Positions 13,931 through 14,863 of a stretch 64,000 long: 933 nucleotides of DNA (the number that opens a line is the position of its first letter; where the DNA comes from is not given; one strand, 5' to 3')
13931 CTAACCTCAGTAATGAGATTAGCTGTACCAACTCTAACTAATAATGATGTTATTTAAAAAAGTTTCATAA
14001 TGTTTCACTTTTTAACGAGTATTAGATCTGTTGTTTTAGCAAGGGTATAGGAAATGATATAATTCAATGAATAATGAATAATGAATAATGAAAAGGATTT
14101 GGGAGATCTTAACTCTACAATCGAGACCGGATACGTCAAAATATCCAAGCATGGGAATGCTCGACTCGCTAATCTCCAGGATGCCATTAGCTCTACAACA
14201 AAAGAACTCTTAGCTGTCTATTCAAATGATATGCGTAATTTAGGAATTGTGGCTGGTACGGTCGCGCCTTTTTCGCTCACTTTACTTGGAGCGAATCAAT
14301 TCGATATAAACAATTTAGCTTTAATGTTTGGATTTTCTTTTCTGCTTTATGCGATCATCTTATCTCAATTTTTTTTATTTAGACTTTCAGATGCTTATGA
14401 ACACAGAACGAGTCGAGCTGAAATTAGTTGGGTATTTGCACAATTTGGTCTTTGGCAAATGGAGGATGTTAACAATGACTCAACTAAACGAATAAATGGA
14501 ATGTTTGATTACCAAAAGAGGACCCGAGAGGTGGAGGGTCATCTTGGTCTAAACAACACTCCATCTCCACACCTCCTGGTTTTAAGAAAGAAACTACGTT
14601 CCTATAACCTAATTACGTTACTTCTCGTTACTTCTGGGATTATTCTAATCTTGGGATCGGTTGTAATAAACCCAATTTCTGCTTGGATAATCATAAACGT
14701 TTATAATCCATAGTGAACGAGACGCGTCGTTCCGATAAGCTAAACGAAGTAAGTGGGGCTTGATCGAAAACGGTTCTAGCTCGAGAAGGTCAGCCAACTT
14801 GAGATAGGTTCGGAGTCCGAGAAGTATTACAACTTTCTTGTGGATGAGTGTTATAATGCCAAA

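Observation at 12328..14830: AT-rich four-gene cassette of unknowns docked at tRNA-Gln: candidate integrated islet / novel defence-like module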

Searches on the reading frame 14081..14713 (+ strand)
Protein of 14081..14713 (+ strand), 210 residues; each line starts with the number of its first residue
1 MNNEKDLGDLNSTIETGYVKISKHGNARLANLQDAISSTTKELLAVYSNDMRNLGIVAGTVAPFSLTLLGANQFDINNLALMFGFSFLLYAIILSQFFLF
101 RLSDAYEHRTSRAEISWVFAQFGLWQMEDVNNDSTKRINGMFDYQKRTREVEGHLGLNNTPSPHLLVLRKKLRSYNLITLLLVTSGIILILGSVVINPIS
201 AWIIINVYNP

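Call 7: search_protein_families(library=pfam, proteins=[window:14081-14713:+], max_evalue=1)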
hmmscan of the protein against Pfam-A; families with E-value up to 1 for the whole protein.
window:14081-14713:+ (210 aa): 1 family
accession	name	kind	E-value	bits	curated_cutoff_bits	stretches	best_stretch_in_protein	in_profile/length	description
PF13869.12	NUDIX_2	-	0.15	11.9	27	1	129-178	24-73/188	Nucleotide hydrolase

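Call 8: search_protein_families(library=padloc, proteins=[window:14081-14713:+], max_evalue=1)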
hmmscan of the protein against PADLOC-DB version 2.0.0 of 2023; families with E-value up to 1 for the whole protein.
window:14081-14713:+ (210 aa): 0 families

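Call 11: search_protein_families(library=phrogs, proteins=[window:14081-14713:+], max_evalue=1)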
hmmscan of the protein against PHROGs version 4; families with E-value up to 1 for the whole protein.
window:14081-14713:+ (210 aa): 0 families

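Call 19: find_homologous_proteins(query=window:14081-14710:+, max_evalue=0.01)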
Query window:14081-14710:+ (210 aa): 5 proteins with E <= 0.01 among 336 candidates.
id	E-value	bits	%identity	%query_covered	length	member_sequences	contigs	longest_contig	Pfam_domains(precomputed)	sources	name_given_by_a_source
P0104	6.6e-132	456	100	100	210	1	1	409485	-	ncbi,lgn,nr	ncbi:MAG: hypothetical protein K8Q91_01245 [Candidatus Vogelbacteria bacterium]|nr:hypothetical prot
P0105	1.1e-104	367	81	100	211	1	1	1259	-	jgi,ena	-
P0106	3.4e-63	231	52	97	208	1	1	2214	-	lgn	-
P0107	6.7e-43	165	41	86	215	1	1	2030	-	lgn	-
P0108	5.8e-27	113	37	88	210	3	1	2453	-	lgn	-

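Call 42: find_encoding_contigs(protein=P0106, flank=5000, max_places=3)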
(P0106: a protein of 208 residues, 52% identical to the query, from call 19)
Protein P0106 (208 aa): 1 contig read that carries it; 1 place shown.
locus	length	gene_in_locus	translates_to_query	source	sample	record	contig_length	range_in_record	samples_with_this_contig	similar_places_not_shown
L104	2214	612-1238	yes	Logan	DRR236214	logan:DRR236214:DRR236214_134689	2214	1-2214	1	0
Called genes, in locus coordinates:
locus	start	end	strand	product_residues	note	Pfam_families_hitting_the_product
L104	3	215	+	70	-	?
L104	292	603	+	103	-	-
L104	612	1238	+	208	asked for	-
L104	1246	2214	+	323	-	?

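Call 43: find_encoding_contigs(protein=P0108, flank=5000, max_places=3)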
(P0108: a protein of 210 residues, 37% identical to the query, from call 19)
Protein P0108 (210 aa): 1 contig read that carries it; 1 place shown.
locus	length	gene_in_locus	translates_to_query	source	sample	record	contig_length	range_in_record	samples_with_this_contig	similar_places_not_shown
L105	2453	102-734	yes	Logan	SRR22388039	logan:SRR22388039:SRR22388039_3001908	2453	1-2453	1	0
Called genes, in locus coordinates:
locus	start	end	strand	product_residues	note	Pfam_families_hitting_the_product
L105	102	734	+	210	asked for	-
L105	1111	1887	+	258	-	-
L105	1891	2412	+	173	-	-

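Call 44: find_encoding_contigs(protein=P0107, flank=5000, max_places=3)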
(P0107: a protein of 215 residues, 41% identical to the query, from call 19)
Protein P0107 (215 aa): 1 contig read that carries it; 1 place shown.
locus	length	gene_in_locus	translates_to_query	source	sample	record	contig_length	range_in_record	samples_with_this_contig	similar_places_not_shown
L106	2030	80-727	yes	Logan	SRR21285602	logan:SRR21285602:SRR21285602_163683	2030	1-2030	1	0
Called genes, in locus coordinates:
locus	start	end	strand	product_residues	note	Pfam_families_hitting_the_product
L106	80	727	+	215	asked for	-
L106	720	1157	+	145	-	-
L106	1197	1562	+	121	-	-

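Call 76: find_related_loci(query=A4, collection=viral_contigs, flank=6000)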
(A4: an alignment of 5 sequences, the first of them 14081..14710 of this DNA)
Query A4 (210 aa) in viral_contigs; peptide patterns used: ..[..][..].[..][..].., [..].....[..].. (x = any residue, [..] = any of these).
18 stretches matched a pattern, but none encodes a relative of the query by tblastn (E <= 1e-3).

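Call 80: search_protein_families(library=pfam, proteins=[L104:1246-2214:+, L105:1111-1884:+, L105:1891-2409:+], max_evalue=0.1)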
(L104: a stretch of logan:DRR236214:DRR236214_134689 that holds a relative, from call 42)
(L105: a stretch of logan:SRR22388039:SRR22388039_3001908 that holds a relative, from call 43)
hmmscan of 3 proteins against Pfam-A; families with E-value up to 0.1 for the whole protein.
L104:1246-2214:+ (323 aa): 3 families
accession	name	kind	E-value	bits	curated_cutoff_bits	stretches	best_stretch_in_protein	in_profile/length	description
PF12773.13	DZR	-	0.012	16.2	27.3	1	150-189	6-33/45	Double zinc ribbon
PF05942.16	PaREP1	-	0.03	14.6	24.4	1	30-76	62-107/115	Archaeal PaREP1/PaREP8 family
PF07294.16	Fibroin_P25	-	0.064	13.8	25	0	72-133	49-110/196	Fibroin P25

L105:1111-1884:+ (258 aa): 0 families

L105:1891-2409:+ (173 aa): 0 families

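Call 88: search_protein_families(library=ncbifam, proteins=[window:14081-14713:+], max_evalue=0.1)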
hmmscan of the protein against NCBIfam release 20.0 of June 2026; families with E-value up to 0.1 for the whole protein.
window:14081-14713:+ (210 aa): 0 families
